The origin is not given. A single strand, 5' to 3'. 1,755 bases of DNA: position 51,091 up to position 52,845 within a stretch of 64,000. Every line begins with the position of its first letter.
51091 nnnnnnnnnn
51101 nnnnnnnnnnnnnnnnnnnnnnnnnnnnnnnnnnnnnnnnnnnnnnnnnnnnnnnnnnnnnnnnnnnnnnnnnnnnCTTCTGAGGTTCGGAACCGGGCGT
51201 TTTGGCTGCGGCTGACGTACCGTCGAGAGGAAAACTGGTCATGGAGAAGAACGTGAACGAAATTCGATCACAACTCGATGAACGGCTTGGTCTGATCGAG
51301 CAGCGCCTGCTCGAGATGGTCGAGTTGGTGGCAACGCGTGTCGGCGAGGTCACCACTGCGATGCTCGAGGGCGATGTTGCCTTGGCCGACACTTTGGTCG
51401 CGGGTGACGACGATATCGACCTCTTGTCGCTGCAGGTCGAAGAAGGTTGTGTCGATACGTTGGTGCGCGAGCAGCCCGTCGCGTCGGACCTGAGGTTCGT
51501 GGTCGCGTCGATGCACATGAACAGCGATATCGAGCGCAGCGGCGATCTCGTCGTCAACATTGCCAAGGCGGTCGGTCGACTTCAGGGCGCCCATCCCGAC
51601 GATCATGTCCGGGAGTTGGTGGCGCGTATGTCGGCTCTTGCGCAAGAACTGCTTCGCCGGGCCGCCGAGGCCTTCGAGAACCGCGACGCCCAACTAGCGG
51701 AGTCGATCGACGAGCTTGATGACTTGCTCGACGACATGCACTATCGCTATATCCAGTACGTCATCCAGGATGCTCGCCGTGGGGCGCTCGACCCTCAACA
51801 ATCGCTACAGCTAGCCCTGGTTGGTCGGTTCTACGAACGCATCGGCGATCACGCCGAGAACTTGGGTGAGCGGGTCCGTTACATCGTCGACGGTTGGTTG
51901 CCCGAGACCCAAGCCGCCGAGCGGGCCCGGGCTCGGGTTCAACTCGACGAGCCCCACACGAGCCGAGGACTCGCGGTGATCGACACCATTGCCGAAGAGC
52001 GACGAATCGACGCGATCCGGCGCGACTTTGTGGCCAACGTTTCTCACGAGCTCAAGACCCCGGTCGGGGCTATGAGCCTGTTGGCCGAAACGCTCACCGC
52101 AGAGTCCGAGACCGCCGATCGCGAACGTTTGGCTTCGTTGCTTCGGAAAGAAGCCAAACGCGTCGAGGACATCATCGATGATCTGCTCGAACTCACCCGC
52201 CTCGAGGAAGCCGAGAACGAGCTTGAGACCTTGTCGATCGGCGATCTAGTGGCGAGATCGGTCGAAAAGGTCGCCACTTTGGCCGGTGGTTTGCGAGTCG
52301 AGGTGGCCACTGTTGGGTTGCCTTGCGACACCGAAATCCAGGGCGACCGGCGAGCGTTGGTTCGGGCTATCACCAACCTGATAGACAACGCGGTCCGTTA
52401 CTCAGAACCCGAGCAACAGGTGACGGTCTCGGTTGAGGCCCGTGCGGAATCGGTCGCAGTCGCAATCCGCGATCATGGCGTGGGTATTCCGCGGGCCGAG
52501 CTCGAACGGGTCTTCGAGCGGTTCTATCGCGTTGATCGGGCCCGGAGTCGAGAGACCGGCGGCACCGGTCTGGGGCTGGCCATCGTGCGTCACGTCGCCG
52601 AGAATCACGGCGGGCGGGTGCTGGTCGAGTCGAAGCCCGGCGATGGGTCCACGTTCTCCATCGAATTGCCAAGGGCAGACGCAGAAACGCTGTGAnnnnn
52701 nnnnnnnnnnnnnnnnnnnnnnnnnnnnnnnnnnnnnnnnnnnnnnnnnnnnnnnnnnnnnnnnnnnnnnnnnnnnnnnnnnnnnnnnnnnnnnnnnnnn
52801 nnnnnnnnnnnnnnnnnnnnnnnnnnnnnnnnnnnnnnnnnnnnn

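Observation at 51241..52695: PhoU fused directly to the Pho-regulon histidine kinase, giving a soluble TM-less and PAS-less sensor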

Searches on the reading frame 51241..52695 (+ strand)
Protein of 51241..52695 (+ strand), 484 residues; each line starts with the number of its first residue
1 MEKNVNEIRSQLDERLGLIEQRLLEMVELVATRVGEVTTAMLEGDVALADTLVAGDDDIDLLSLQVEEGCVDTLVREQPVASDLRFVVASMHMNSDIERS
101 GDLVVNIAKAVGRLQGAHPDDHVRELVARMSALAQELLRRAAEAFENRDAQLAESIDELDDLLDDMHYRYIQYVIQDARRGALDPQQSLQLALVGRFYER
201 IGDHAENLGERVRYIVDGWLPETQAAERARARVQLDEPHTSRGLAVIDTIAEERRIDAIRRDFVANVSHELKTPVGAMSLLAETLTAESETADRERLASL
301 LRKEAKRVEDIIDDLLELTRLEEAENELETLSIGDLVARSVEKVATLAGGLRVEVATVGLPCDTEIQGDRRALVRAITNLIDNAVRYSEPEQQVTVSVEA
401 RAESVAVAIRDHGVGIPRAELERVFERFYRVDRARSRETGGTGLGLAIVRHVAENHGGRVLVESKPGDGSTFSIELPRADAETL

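Call 3: search_protein_families(library=pfam, proteins=[window:51241-52695:+], max_evalue=0.01)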
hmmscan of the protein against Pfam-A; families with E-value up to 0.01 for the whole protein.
window:51241-52695:+ (484 aa): 7 families
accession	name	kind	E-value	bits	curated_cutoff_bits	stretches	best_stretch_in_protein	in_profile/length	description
PF01895.24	PhoU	-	3.3e-34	117.5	23.5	2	23-111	1-89/89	PhoU domain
PF02518.31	HATPase_c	-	2.4e-32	112.1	26.4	1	368-479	1-110/111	Histidine kinase-, DNA gyrase B-, and HSP90-like ATPase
PF00512.31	HisKA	-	4.9e-16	59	26.9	1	260-323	2-65/66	His Kinase A (phospho-acceptor) domain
PF13581.12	HATPase_c_2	-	6.4e-06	26.6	27.4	1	343-454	7-110/127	Histidine kinase-like ATPase domain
PF13589.12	HATPase_c_3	-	0.00012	22.6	25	1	375-446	5-77/137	Histidine kinase-, DNA gyrase B-, and HSP90-like ATPase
PF14501.12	HATPase_c_5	-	0.00055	20.3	22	1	372-465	5-91/102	GHKL domain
PF10824.14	T7SS_ESX_EspC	-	0.0015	19.4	23.5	1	80-158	22-100/100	Excreted virulence factor EspC, type VII ESX diderm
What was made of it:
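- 52018..52209 (+): HisKA/DHp (aa 260-323) with phospho-acceptor His269 in SHELKTP. Pfam HisKA, E 4.9e-16 (call 3).
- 52225..52680 (+): HATPase_c catalytic domain (aa 329-480) with N, G1, F and G2 boxes. Pfam HATPase_c, E 2.4e-32 (call 3).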

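Call 4: search_protein_families(library=ncbifam, proteins=[window:51241-52695:+], max_evalue=0.01)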
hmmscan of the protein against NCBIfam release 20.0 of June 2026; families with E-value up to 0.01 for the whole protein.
window:51241-52695:+ (484 aa): 89 families (the best 25 are shown)
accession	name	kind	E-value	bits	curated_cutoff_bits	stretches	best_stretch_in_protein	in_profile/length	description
NF046044.1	PnpS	equivalog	3.7e-75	253.4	400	1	232-477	143-390/390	two-component system histidine kinase PnpS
TIGR02966.1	phoR_proteo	equivalog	1.5e-71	241.1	334.2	1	229-475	83-332/333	phosphate regulon sensor histidine kinase PhoR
NF033092.0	HK_WalK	equivalog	2.1e-59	201.7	725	1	236-477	348-593/594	cell wall metabolism sensor histidine kinase WalK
NF040691.1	MtrAB_MtrB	equivalog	4.4e-54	184.3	450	1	249-482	260-496/507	MtrAB system histidine kinase MtrB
NF041735.1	hist_kin_RppB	equivalog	1.9e-52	178.6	400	1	261-477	217-438/438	two-component system sensor histidine kinase RppB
TIGR02135.1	phoU_full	equivalog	5.7e-49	166.6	130.25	1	11-218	2-209/212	phosphate signaling complex protein PhoU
TIGR01386.1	cztS_silS_copS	subfamily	1.8e-46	159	292.55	1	262-477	243-457/457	heavy metal sensor histidine kinase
NF008312.0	PRK11100.1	equivalog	3.1e-46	158.2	356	1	262-479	258-475/477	two-component system sensor histidine kinase CreC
NF008235.0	PRK11006.1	equivalog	3.8e-45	154.5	390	1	243-478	187-423/431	phosphate regulon sensor histidine kinase PhoR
NF047874.1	MASE3_PAS_HK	subfamily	2.3e-42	145.6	560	1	249-479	387-626/655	MASE3 domain-containing sensor histidine kinase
NF053855.1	HisKinPhoRBctds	equivalog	2.7e-40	138.4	500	1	247-476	348-581/583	two-component system sensor histidine kinase PhoR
NF007007.0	PRK09470.1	equivalog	8.9e-40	136.9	486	1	260-478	245-459/463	envelope stress sensor histidine kinase CpxA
NF041832.1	near_NosP_CTERM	subfamily_domain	4.3e-39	134.6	400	1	262-482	9-229/370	NahK/ErcS family hybrid sensor histidine kinase/response regulator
NF033093.1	HK_VicK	exception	4.7e-39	134.3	680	1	243-479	192-436/448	cell wall metabolism sensor histidine kinase VicK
NF033091.0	HK_VanS_ACDEFG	equivalog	3.7e-38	131.3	400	1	260-477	74-293/293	vancomycin resistance histidine kinase VanS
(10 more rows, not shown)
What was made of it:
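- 51241..51894 (+): PhoU module of the fusion protein (aa 1-218): six-helix bundle made of two PhoU repeats. Calls 3 and 4.
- Checked: NCBIfam TIGR02135 phoU_full scores 166.6 bits over residues 11-218, above its 130.25 cut-off (call 4).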

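Call 5: find_homologous_proteins(query=window:51241-52695:+, max_evalue=1e-10)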
Query window:51241-52695:+ (484 aa): 8000 proteins with E <= 1e-10 among 8000 candidates; the best 120 are listed.
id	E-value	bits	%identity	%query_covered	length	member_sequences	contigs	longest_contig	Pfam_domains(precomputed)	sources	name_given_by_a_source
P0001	0.0e+0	1011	100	100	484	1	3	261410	PF01895.25,PF13581.13,PF02518.32,PF00512.32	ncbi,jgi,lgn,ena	-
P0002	1.0e-236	804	81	98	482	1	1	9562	PF01895.25,PF02518.32,PF00512.32,PF13589.13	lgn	-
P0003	1.4e-236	804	80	98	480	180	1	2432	PF01895.25,PF02518.32,PF00512.32,PF13589.13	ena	-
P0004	9.3e-235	798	79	98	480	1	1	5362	PF01895.25,PF13581.13,PF02518.32,PF00512.32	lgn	-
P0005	1.3e-234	797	79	98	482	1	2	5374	PF01895.25,PF13581.13,PF02518.32,PF00512.32,PF13589.13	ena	-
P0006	1.5e-233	794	78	98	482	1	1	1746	PF01895.25,PF13581.13,PF02518.32,PF00512.32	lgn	-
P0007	7.7e-232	788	77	99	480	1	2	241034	PF01895.25,PF13581.13,PF02518.32,PF00512.32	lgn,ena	-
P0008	1.2e-231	787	79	98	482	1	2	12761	PF01895.25,PF02518.32,PF00512.32,PF13589.13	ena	-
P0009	5.7e-231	785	78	98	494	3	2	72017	PF01895.25,PF13581.13,PF02518.32,PF00512.32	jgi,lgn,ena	-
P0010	4.8e-230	782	78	98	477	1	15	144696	PF01895.25,PF02518.32,PF00512.32,PF13589.13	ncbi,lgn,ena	-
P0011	1.6e-229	780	78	98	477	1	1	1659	PF01895.25,PF02518.32,PF00512.32,PF13589.13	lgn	-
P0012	3.1e-229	779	78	98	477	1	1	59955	PF01895.25,PF02518.32,PF00512.32,PF13589.13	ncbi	-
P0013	3.2e-229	779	78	98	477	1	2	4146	PF01895.25,PF02518.32,PF00512.32,PF13589.13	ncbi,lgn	-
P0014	3.5e-229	779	78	98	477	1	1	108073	PF01895.25,PF02518.32,PF00512.32,PF13589.13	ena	-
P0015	4.3e-229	779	78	98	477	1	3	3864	PF01895.25,PF02518.32,PF00512.32,PF13589.13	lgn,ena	-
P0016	6.6e-229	778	78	98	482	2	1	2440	PF01895.25,PF02518.32,PF00512.32,PF13589.13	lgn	-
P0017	6.7e-229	778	78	98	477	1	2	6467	PF01895.25,PF02518.32,PF00512.32,PF13589.13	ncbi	-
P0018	8.2e-229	778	78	98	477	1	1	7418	PF01895.25,PF02518.32,PF00512.32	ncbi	-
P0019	1.5e-228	777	78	98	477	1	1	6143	PF01895.25,PF02518.32,PF00512.32,PF13589.13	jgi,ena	-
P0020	1.6e-228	777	78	98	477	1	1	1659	PF01895.25,PF02518.32,PF00512.32,PF13589.13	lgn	-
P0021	2.1e-228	777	78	98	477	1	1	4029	PF01895.25,PF02518.32,PF00512.32,PF13589.13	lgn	-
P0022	2.4e-228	777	77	98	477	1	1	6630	PF01895.25,PF02518.32,PF00512.32,PF13589.13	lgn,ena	-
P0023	3.6e-228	776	77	98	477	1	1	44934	PF01895.25,PF02518.32,PF00512.32,PF13589.13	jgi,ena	-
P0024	4.0e-228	776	78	98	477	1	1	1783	PF01895.25,PF02518.32,PF00512.32,PF13589.13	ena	-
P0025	1.1e-227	774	78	98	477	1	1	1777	PF01895.25,PF02518.32,PF00512.32,PF13589.13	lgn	-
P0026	1.2e-227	774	77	98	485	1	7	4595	PF01895.25,PF13581.13,PF02518.32,PF00512.32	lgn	-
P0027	1.6e-227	774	78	98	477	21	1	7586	PF01895.25,PF02518.32,PF00512.32,PF13589.13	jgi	-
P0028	2.5e-227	773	77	98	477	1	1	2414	PF01895.25,PF13581.13,PF02518.32,PF00512.32,PF13589.13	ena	-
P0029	4.0e-227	772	77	98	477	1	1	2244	PF01895.25,PF13581.13,PF02518.32,PF00512.32,PF13589.13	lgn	-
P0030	5.7e-227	772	77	99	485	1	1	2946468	PF01895.25,PF02518.32,PF00512.32,PF13589.13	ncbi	ncbi:MAG: phosphate signaling complex protein PhoU [Acidimicrobiales bacterium]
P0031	6.6e-227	772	77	98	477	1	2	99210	PF01895.25,PF02518.32,PF00512.32,PF13589.13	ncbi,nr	ncbi:MAG: phosphate signaling complex protein PhoU [Acidimicrobiales bacterium]|nr:phosphate signali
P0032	9.5e-227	771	77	99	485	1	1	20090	PF01895.25,PF02518.32,PF00512.32,PF13589.13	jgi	jgi:phosphate transport system regulatory protein PhoU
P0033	1.2e-226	771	76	98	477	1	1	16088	PF01895.25,PF02518.32,PF00512.32,PF13589.13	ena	-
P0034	2.8e-226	770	77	98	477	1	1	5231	PF01895.25,PF02518.32,PF00512.32,PF13589.13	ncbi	-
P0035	3.2e-226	770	77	98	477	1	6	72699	PF01895.25,PF02518.32,PF00512.32,PF13589.13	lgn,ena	-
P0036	3.8e-226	769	77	98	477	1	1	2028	PF01895.25,PF02518.32,PF00512.32,PF13589.13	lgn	-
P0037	4.6e-226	769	77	98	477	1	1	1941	PF01895.25,PF02518.32,PF00512.32,PF13589.13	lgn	-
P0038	7.3e-226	768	77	98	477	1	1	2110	PF01895.25,PF02518.32,PF00512.32,PF13589.13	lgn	-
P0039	2.1e-225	767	77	98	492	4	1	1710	PF01895.25,PF02518.32,PF00512.32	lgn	-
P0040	3.0e-225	766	78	97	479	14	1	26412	PF01895.25,PF13581.13,PF02518.32,PF00512.32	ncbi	ncbi:MAG: phosphate signaling complex protein PhoU [Actinomycetota bacterium]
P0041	3.4e-225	766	76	98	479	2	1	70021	PF01895.25,PF13581.13,PF02518.32,PF00512.32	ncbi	-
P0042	4.6e-225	766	77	99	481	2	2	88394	PF01895.25,PF02518.32,PF00512.32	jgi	jgi:phosphate transport system regulatory protein PhoU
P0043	8.8e-225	765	77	98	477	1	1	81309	PF01895.25,PF02518.32,PF00512.32,PF13589.13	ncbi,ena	-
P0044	2.1e-224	763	77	97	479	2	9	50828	PF01895.25,PF02518.32,PF00512.32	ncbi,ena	-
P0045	4.1e-224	763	76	97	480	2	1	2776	PF01895.25,PF02518.32,PF00512.32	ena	-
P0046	5.4e-224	762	76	99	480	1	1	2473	PF01895.25,PF02518.32,PF00512.32,PF13589.13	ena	-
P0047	6.2e-224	762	76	97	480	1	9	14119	PF01895.25,PF02518.32,PF00512.32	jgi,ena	jgi:phosphate transport system regulatory protein PhoU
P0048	7.6e-224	762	76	99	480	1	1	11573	PF01895.25,PF02518.32,PF00512.32,PF13589.13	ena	-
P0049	1.2e-223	761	76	98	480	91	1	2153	PF01895.25,PF02518.32,PF00512.32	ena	-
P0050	1.7e-223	761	76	97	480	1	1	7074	PF01895.25,PF02518.32,PF00512.32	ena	-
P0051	2.2e-223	760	76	97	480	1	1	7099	PF01895.25,PF02518.32,PF00512.32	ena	-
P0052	2.9e-223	760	76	97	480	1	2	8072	PF01895.25,PF02518.32,PF00512.32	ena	-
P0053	2.9e-223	760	76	97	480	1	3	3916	PF01895.25,PF02518.32,PF00512.32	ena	-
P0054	6.8e-223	759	76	98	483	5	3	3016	PF01895.25,PF02518.32,PF00512.32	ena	-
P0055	9.1e-223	758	76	97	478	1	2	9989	PF01895.25,PF02518.32,PF00512.32,PF13589.13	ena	-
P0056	2.5e-222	757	76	99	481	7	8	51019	PF01895.25,PF02518.32,PF00512.32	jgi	jgi:phosphate transport system regulatory protein PhoU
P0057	2.8e-222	757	76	98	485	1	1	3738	PF01895.25,PF02518.32,PF00512.32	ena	-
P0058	3.7e-222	756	76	98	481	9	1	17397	PF01895.25,PF02518.32,PF00512.32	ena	-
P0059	4.8e-222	756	74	98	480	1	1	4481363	PF01895.25,PF13581.13,PF02518.32,PF00512.32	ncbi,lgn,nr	ncbi:MAG: phosphate signaling complex protein PhoU [Acidimicrobiales bacterium]|nr:phosphate signali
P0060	1.2e-221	754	76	98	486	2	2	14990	PF01895.25,PF02518.32,PF00512.32,PF14501.13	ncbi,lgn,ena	-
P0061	1.3e-221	754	74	98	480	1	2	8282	PF01895.25,PF02518.32,PF00512.32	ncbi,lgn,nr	ncbi:MAG: hypothetical protein DHS20C19_14730 [Acidimicrobiales bacterium]|nr:MAG: hypothetical prot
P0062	6.6e-221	752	75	99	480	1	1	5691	PF01895.25,PF13581.13,PF02518.32,PF00512.32,PF13589.13,PF14501.13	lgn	-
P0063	8.0e-221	752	76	98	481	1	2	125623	PF01895.25,PF02518.32,PF00512.32,PF13589.13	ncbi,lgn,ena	-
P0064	2.4e-220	750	75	99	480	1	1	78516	PF01895.25,PF02518.32,PF00512.32,PF13589.13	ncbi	-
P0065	5.1e-220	749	73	100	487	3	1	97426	PF01895.25,PF02518.32,PF00512.32,PF13589.13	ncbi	-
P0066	8.3e-220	748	74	98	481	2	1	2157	PF01895.25,PF02518.32,PF00512.32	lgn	-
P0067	1.0e-219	748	75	99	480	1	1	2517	PF01895.25,PF02518.32,PF00512.32,PF13589.13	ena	-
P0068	5.1e-219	746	75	98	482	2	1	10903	PF01895.25,PF02518.32,PF00512.32,PF13589.13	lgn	-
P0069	1.1e-218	745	75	98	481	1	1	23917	PF01895.25,PF02518.32,PF00512.32,PF13589.13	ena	-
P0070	2.5e-218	743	78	93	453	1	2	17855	PF01895.25,PF02518.32,PF00512.32,PF13589.13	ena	-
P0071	4.4e-218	743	74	99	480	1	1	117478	PF01895.25,PF02518.32,PF00512.32,PF13589.13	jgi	jgi:phosphate transport system regulatory protein PhoU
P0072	5.1e-218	742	74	99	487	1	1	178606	PF01895.25,PF02518.32,PF00512.32,PF13589.13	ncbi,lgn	-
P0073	4.5e-216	736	73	99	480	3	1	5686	PF01895.25,PF02518.32,PF00512.32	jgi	jgi:phosphate transport system regulatory protein PhoU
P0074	1.0e-212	725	73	99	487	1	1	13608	PF01895.25,PF02518.32,PF00512.32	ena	-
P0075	1.2e-212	725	71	99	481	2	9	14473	PF01895.25,PF02518.32,PF00512.32,PF13589.13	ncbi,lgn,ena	-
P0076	2.4e-207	707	72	98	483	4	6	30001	PF01895.25,PF02518.32,PF00512.32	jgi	jgi:phosphate transport system regulatory protein PhoU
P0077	9.0e-207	705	70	99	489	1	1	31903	PF01895.25,PF02518.32,PF00512.32,PF13589.13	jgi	jgi:phosphate transport system regulatory protein PhoU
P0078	1.2e-206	705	70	98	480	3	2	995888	PF01895.25,PF02518.32,PF00512.32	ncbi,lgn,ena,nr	ncbi:MAG: phosphate signaling complex protein PhoU [Acidimicrobiales bacterium]|nr:phosphate signali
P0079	1.5e-206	705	70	99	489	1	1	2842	PF01895.25,PF02518.32,PF00512.32,PF13589.13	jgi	jgi:phosphate transport system regulatory protein PhoU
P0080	1.7e-206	705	70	99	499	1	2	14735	PF01895.25,PF02518.32,PF00512.32,PF13589.13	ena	-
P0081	2.2e-206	704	70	98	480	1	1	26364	PF01895.25,PF02518.32,PF00512.32,PF13589.13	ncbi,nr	ncbi:MAG: phosphate signaling complex protein PhoU [Acidimicrobiaceae bacterium]|nr:phosphate signal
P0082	2.3e-206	704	70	98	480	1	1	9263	PF01895.25,PF02518.32,PF00512.32,PF13589.13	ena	-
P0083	3.8e-206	703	70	98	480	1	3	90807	PF01895.25,PF02518.32,PF00512.32,PF13589.13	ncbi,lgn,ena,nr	ncbi:MAG: phosphate signaling complex protein PhoU [Acidimicrobiaceae bacterium]|nr:phosphate signal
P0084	4.7e-205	700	70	98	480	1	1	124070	PF01895.25,PF02518.32,PF00512.32,PF13589.13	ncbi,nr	ncbi:MAG: phosphate signaling complex protein PhoU [Acidimicrobiales bacterium]|nr:phosphate signali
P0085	1.0e-204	699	70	98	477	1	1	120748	PF01895.25,PF02518.32,PF00512.32,PF13589.13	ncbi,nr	ncbi:MAG: phosphate signaling complex protein PhoU [Acidimicrobiales bacterium]|nr:phosphate signali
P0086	4.1e-203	693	71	98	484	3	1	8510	PF01895.25,PF02518.32,PF00512.32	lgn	-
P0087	5.0e-202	690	70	98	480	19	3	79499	PF01895.25,PF02518.32,PF00512.32,PF13589.13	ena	-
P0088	9.3e-200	682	68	98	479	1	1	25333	PF01895.25,PF02518.32,PF00512.32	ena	-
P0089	1.0e-197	676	70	98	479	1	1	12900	PF01895.25,PF02518.32,PF00512.32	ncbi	ncbi:MAG: phosphate signaling complex protein PhoU [Actinomycetota bacterium]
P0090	1.9e-197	675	67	99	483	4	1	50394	PF01895.25,PF02518.32,PF00512.32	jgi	-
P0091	2.2e-197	674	67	98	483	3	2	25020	PF01895.25,PF13581.13,PF02518.32,PF00512.32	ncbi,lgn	-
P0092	4.4e-196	670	68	98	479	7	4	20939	PF01895.25,PF02518.32,PF00512.32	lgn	-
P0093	1.1e-195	669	69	98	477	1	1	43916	PF01895.25,PF13581.13,PF02518.32,PF00512.32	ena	-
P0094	6.5e-195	666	68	97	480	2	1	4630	PF01895.25,PF13581.13,PF02518.32,PF00512.32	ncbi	-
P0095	6.5e-194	663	67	98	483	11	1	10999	PF01895.25,PF13581.13,PF02518.32,PF00512.32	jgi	-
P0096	1.1e-193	662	66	98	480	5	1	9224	PF01895.25,PF02518.32,PF00512.32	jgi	-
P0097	1.4e-193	662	67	98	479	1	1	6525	PF01895.25,PF02518.32,PF00512.32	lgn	-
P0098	2.3e-193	661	66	98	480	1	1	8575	PF01895.25,PF02518.32,PF00512.32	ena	-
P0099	5.5e-193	660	66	99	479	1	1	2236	PF01895.25,PF13581.13,PF02518.32,PF00512.32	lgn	-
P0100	1.0e-192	659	67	98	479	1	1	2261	PF01895.25,PF13581.13,PF02518.32,PF00512.32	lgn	-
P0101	6.5e-191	653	66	98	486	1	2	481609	PF01895.25,PF02518.32,PF00512.32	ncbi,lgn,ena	-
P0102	7.4e-191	653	67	98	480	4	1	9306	PF01895.25,PF13581.13,PF02518.32,PF00512.32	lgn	-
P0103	1.1e-189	649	66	98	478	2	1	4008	PF01895.25,PF02518.32,PF00512.32,PF13589.13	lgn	-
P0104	3.6e-188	644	66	98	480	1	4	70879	PF01895.25,PF02518.32,PF00512.32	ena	-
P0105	5.6e-188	643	66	98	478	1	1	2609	PF01895.25,PF02518.32,PF00512.32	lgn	-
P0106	4.3e-187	641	65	98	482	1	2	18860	PF01895.25,PF13581.13,PF02518.32,PF00512.32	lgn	-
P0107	8.9e-187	640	66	98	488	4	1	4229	PF01895.25,PF02518.32,PF00512.32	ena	-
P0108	5.2e-186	637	63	98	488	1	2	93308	PF01895.25,PF02518.32,PF00512.32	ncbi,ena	-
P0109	5.0e-184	630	64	98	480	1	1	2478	PF01895.25,PF02518.32,PF00512.32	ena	-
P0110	8.8e-184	630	63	98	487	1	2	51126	PF01895.25,PF02518.32,PF00512.32,PF13589.13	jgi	-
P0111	4.5e-183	627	64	98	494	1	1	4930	PF01895.25,PF13581.13,PF02518.32,PF00512.32,PF13589.13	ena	-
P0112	8.1e-183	626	64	98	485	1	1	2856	PF01895.25,PF02518.32,PF00512.32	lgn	-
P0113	1.1e-180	619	63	98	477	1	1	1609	PF01895.25,PF02518.32,PF00512.32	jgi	jgi:phosphate transport system regulatory protein PhoU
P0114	7.4e-180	617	79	77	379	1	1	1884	PF01895.25,PF02518.32,PF00512.32,PF13589.13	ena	-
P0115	9.6e-179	613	63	98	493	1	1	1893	PF01895.25,PF02518.32,PF00512.32,PF13589.13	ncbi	-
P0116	2.3e-177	609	63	97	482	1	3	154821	PF01895.25,PF02518.32,PF00512.32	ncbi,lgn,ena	ncbi:MAG: phosphate signaling complex protein PhoU [Acidimicrobiales bacterium]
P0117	6.9e-177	607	61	98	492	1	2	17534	PF01895.25,PF02518.32,PF00512.32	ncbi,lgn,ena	-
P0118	7.3e-177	607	62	98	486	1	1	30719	PF01895.25,PF02518.32,PF00512.32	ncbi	ncbi:MAG: phosphate signaling complex protein PhoU [Acidimicrobiales bacterium]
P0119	9.1e-177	607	60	98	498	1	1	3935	PF01895.25,PF13581.13,PF02518.32,PF00512.32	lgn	-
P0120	9.4e-177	606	61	99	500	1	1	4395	PF01895.25,PF02518.32,PF00512.32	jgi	jgi:phosphate transport system regulatory protein PhoU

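Call 7: find_encoding_contigs(protein=P0001, flank=10000, max_places=4)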
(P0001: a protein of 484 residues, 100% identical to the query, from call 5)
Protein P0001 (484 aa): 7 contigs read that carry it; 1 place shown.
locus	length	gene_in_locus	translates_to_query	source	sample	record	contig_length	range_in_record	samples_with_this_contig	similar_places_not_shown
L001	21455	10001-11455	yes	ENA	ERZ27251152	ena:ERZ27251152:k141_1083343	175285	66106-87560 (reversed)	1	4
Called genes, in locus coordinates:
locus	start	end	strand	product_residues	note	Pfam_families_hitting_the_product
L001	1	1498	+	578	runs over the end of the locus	PF02203:TarH, PF00990:GGDEF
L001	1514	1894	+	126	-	-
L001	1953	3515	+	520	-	PF00117:GATase, PF07722:Peptidase_C26, PF02540:NAD_synthase (weak), PF00958:GMP_synt_C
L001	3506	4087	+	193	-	-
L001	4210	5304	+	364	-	PF12849:PBP_like_2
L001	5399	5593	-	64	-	-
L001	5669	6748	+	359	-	PF12849:PBP_like_2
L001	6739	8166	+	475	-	PF00528:BPD_transp_1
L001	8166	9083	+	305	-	PF00528:BPD_transp_1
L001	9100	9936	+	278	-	PF02463:SMC_N (faint), PF00005:ABC_tran, PF13304:AAA_21 (weak)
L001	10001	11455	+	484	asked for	PF01895:PhoU, PF00512:HisKA, PF13581:HATPase_c_2 (weak), PF02518:HATPase_c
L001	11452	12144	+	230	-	PF00072:Response_reg, PF23198:PDE8A_N (faint), PF00486:Trans_reg_C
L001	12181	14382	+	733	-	PF00580:UvrD-helicase, PF13245:AAA_19, PF13604:AAA_30 (faint), PF01443:Viral_helicase1 (faint), PF13361:UvrD_C, PF13538:UvrD_C_2, PF21196:PcrA_UvrD_tudor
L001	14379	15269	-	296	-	PF13489:Methyltransf_23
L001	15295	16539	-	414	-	PF00067:p450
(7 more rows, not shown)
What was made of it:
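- The identical protein occurs on 7 contigs from several sources (call 7).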

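Call 20: predict_structure(alignment_id=A1)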
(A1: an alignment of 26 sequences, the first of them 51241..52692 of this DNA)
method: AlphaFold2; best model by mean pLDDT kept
length: 484 residues; sequences in the alignment: 26
mean_pLDDT: 76.8   pTM: 0.50
mean pLDDT of the five models: 76.8, 76.5, 74.3, 72.5, 70.0
residues with pLDDT >= 90: 140; 70-90: 196; 50-70: 87; < 50: 61
segments of 3 or more residues with pLDDT < 50: 1-3, 235-264, 418-442
pLDDT, mean of each block of 10 residues (from residue 1): 61 91 98 96 90 90 92 77 84 92 89 68 92 97 96 92 89 79 73 87 93 87 61 50 33 35 50 62 77 78 71 64 70 92 86 87 87 87 80 89 89 58 41 37 62 80 73 86 48
secondary structure, 60 per line:
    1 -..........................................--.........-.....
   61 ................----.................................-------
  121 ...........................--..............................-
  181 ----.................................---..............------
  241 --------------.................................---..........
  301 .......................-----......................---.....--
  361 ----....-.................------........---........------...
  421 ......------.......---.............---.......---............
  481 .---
elements in order: H2-43 H46-54 H56-76 H81-113 H121-147 H150-179 H185-217 H221-234 H255-287 H291-323 E329-332 H333-350 E354-358 E365-368 H370-386 E393-400 E404-411 H418-426 H433-439 H443-455 E459-465 E469-478
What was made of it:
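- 51241..51894 (+): AF2 gives high pLDDT over residues 2-217 (call 20).
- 51895..51942 (+): PhoU C-terminal tail helix (aa 219-234, GWLPE..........). AF2 predicts a helix at 221-234 (call 20).
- On PhoU (TIGR02135 / PF01895): The AF2 model has helices 2-43, 46-76, 81-113, 121-147, 150-179 and 185-217, mostly with pLDDT around 90 (call 20).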
